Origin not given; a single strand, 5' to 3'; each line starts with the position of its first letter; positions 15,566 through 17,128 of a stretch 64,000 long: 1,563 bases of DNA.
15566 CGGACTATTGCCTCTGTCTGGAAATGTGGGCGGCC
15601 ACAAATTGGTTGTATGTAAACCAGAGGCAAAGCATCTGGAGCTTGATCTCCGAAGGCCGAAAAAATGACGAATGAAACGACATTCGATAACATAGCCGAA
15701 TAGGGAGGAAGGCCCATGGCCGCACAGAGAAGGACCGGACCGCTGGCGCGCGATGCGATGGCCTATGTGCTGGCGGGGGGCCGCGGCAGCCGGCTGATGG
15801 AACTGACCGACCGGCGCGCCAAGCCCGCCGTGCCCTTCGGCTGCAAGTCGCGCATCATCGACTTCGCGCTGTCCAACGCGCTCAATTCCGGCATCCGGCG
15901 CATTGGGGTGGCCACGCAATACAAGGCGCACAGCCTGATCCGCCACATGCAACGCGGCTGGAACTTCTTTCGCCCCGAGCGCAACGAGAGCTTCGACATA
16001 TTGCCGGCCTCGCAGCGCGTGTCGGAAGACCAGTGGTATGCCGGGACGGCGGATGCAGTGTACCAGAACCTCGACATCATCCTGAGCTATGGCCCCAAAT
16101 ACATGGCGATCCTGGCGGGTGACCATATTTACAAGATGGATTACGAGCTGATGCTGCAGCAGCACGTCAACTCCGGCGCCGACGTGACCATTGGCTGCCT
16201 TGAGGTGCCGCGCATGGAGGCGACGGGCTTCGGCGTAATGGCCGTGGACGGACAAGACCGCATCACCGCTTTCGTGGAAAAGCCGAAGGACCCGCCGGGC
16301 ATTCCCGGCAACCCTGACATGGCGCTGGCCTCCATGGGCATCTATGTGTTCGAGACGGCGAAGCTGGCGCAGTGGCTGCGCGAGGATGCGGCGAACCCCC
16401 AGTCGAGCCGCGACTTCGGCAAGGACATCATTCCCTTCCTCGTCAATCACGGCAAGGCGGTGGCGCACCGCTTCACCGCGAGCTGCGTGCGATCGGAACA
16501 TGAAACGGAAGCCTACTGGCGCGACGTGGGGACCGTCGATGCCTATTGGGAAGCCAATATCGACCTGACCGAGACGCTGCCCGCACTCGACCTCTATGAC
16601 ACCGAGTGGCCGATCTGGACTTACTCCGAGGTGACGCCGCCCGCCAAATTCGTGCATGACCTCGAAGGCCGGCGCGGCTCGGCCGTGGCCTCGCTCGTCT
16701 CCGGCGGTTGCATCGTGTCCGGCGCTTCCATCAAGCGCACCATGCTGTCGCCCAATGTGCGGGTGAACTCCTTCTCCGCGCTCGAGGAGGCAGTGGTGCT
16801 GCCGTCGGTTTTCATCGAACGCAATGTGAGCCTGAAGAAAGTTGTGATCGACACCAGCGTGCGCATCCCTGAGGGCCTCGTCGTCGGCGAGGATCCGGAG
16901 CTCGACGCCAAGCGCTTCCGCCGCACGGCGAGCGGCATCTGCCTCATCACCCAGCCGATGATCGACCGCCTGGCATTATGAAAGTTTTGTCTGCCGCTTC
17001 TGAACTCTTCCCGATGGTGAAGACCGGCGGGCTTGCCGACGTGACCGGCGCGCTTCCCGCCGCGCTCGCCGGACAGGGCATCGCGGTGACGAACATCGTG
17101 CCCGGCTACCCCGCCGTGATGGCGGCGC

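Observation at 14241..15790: Foreign two-gene PIN cassette spliced into the glycogen operon, bracketed by an 87-bp duplication of the glgC 5' end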

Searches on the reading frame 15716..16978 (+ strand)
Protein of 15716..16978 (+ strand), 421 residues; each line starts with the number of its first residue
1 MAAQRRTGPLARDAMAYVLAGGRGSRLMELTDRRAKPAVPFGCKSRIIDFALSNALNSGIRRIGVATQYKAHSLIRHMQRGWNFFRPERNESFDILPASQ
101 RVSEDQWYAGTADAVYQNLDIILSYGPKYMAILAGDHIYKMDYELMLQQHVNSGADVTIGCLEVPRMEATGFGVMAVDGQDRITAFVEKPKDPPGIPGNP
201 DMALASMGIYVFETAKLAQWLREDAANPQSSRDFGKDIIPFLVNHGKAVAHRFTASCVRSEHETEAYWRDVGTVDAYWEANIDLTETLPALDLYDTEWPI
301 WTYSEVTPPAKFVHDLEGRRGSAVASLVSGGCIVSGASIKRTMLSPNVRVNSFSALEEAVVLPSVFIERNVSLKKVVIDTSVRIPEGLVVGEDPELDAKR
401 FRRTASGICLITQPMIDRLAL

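Call 39: find_homologous_proteins(query=window:15716-16978:+, max_evalue=1e-100)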
Query window:15716-16978:+ (421 aa): 7999 proteins with E <= 1e-100 among 8000 candidates; the best 120 are listed.
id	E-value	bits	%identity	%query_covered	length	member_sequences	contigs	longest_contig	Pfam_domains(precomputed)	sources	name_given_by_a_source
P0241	1.1e-268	909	95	100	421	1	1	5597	PF00483.30,PF24894.2,PF12804.14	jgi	-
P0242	2.1e-266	901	94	100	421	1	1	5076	PF00483.30,PF24894.2,PF12804.14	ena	-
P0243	2.9e-266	901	94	100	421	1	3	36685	PF00483.30,PF24894.2,PF12804.14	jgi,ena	jgi:glucose-1-phosphate adenylyltransferase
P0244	5.3e-266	900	94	100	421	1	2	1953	PF00483.30,PF24894.2,PF12804.14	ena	-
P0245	7.2e-266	900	94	100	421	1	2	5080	PF00483.30,PF24894.2,PF12804.14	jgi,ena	jgi:glucose-1-phosphate adenylyltransferase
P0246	7.3e-266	900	94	100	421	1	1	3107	PF00483.30,PF24894.2,PF12804.14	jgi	jgi:glucose-1-phosphate adenylyltransferase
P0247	1.3e-265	899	94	100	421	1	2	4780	PF00483.30,PF24894.2,PF12804.14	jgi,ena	jgi:glucose-1-phosphate adenylyltransferase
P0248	2.0e-265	898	94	100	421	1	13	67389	PF00483.30,PF24894.2,PF12804.14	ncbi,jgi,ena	ncbi:MAG: glucose-phosphate adenylyltransferase [Pseudomonadota bacterium]|jgi:glucose-1-phosphate a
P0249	2.6e-265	898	94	100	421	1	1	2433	PF00483.30,PF24894.2,PF12804.14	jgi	jgi:glucose-1-phosphate adenylyltransferase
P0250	3.6e-265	897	94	100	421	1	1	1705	PF00483.30,PF24894.2,PF12804.14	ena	-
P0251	4.0e-265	897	94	100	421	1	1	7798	PF00483.30,PF24894.2,PF12804.14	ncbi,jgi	jgi:glucose-1-phosphate adenylyltransferase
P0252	5.1e-265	897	94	100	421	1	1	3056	PF00483.30,PF24894.2,PF12804.14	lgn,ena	-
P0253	5.2e-265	897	94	100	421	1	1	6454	PF00483.30,PF24894.2,PF12804.14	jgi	jgi:glucose-1-phosphate adenylyltransferase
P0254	7.2e-265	896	94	100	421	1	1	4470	PF00483.30,PF24894.2,PF12804.14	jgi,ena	jgi:glucose-1-phosphate adenylyltransferase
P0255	1.5e-264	895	94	100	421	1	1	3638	PF00483.30,PF24894.2,PF12804.14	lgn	-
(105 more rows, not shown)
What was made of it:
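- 15716..16981 (+): glgC (glucose-1-phosphate adenylyltransferase), intact at 421 aa, followed by glgA and pgm. 94-95% aa identity to GlgC of Aestuariivirga-like relatives (call 39).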

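Call 40: find_encoding_contigs(protein=P0248, flank=5000, max_places=8)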
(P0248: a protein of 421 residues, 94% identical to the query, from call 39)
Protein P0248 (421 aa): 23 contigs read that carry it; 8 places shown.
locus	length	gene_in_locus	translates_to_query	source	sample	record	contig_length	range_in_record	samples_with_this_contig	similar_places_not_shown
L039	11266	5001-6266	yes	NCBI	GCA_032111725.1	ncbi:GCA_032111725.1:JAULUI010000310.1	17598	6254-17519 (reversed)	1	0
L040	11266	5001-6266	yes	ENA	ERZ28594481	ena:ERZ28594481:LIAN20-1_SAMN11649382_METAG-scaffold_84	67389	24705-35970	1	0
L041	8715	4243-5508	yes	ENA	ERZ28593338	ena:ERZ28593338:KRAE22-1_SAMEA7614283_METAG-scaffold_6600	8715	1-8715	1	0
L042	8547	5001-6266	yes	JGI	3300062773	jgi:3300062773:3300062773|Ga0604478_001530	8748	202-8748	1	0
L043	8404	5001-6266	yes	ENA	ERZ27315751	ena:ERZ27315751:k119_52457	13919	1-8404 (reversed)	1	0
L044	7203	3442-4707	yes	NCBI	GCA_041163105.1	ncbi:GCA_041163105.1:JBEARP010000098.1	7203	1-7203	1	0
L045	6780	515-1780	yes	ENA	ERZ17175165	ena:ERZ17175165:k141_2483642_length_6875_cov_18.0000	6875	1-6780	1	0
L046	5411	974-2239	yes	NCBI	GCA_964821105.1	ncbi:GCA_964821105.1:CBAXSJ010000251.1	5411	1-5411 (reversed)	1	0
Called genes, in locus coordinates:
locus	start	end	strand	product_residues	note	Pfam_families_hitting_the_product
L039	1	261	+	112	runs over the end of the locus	?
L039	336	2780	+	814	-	PF00343:Phosphorylase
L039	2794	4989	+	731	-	PF22019:GlgB_N, PF02922:CBM_48, PF00128:Alpha-amylase (weak), PF02806:Alpha-amylase_C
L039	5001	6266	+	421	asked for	PF00483:NTP_transferase, PF12804:NTP_transf_3 (weak), PF24894:Hexapep_GlmU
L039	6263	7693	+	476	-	PF08323:Glyco_transf_5, PF13439:Glyco_transf_4 (weak), PF13579:Glyco_trans_4_4 (weak), PF00534:Glycos_transf_1 (weak), PF13692:Glyco_trans_1_4 (weak)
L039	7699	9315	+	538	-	PF02878:PGM_PMM_I, PF02879:PGM_PMM_II, PF02880:PGM_PMM_III, PF24947:PGM1_C_vert_fung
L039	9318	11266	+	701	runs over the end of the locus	-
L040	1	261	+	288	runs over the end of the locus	PF00892:EamA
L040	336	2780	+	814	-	PF00343:Phosphorylase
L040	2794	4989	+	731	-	PF22019:GlgB_N, PF02922:CBM_48, PF00128:Alpha-amylase (weak), PF02806:Alpha-amylase_C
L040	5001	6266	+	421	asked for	PF00483:NTP_transferase, PF12804:NTP_transf_3 (weak), PF24894:Hexapep_GlmU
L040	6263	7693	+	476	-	PF08323:Glyco_transf_5, PF13439:Glyco_transf_4 (weak), PF13579:Glyco_trans_4_4 (weak), PF00534:Glycos_transf_1 (weak), PF13692:Glyco_trans_1_4 (weak)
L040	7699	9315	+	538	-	PF02878:PGM_PMM_I, PF02879:PGM_PMM_II, PF02880:PGM_PMM_III, PF24947:PGM1_C_vert_fung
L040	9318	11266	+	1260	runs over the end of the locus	PF02922:CBM_48 (weak), PF00128:Alpha-amylase (faint), PF02446:Glyco_hydro_77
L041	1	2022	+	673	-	?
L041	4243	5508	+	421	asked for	PF00483:NTP_transferase, PF12804:NTP_transf_3 (weak), PF24894:Hexapep_GlmU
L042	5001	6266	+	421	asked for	PF00483:NTP_transferase, PF12804:NTP_transf_3 (weak), PF24894:Hexapep_GlmU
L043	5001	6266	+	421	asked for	PF00483:NTP_transferase, PF12804:NTP_transf_3 (weak), PF24894:Hexapep_GlmU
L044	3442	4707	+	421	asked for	PF00483:NTP_transferase, PF12804:NTP_transf_3 (weak), PF24894:Hexapep_GlmU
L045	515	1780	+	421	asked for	PF00483:NTP_transferase, PF12804:NTP_transf_3 (weak), PF24894:Hexapep_GlmU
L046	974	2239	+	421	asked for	PF00483:NTP_transferase, PF12804:NTP_transf_3 (weak), PF24894:Hexapep_GlmU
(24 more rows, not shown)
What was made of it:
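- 15716..16981 (+): Operon order in relatives in call 40.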

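Call 41: find_encoding_contigs(protein=P0243, flank=5000, max_places=4)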
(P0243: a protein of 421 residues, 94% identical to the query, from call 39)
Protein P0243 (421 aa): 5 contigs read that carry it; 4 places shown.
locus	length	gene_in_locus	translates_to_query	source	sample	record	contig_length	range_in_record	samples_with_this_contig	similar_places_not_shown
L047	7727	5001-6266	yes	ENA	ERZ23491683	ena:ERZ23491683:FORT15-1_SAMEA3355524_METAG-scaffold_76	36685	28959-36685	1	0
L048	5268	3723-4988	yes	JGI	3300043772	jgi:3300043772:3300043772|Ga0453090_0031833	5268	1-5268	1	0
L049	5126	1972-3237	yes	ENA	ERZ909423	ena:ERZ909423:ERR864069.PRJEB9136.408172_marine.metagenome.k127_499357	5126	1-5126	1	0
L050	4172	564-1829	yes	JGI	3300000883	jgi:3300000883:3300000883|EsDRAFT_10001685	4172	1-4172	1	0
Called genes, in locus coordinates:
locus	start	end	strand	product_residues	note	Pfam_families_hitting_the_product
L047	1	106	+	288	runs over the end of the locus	PF00892:EamA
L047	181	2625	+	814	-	PF00343:Phosphorylase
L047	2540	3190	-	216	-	-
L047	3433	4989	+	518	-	PF00128:Alpha-amylase (weak), PF02806:Alpha-amylase_C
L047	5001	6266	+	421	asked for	PF00483:NTP_transferase, PF12804:NTP_transf_3 (weak), PF24894:Hexapep_GlmU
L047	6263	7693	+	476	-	PF08323:Glyco_transf_5, PF13439:Glyco_transf_4 (weak), PF13579:Glyco_trans_4_4 (weak), PF00534:Glycos_transf_1 (weak), PF13692:Glyco_trans_1_4 (weak)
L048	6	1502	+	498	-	PF00343:Phosphorylase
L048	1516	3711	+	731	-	PF22019:GlgB_N, PF02922:CBM_48, PF00128:Alpha-amylase (weak), PF02806:Alpha-amylase_C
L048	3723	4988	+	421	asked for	PF00483:NTP_transferase, PF12804:NTP_transf_3 (weak), PF24894:Hexapep_GlmU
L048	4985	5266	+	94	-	?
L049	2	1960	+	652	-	?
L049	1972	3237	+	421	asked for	PF00483:NTP_transferase, PF12804:NTP_transf_3 (weak), PF24894:Hexapep_GlmU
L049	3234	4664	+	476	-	PF08323:Glyco_transf_5, PF13439:Glyco_transf_4 (weak), PF13579:Glyco_trans_4_4 (weak), PF00534:Glycos_transf_1 (weak), PF13692:Glyco_trans_1_4 (weak)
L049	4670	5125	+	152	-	?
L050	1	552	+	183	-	?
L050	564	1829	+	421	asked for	PF00483:NTP_transferase, PF12804:NTP_transf_3 (weak), PF24894:Hexapep_GlmU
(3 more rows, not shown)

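Call 42: find_encoding_contigs(protein=P0241, flank=5000, max_places=4)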
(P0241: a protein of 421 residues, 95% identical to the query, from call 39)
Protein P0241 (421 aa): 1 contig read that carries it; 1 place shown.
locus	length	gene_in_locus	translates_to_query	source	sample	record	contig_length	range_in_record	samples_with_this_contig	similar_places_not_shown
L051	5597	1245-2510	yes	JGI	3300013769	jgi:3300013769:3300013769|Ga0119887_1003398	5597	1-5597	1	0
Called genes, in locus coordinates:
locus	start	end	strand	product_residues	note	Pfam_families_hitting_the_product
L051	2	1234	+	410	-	?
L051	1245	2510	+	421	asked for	PF00483:NTP_transferase, PF12804:NTP_transf_3 (faint), PF24894:Hexapep_GlmU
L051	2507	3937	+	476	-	PF08323:Glyco_transf_5, PF13439:Glyco_transf_4 (weak), PF13579:Glyco_trans_4_4 (weak), PF00534:Glycos_transf_1, PF13692:Glyco_trans_1_4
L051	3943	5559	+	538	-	PF02878:PGM_PMM_I, PF02879:PGM_PMM_II, PF02880:PGM_PMM_III, PF24947:PGM1_C_vert_fung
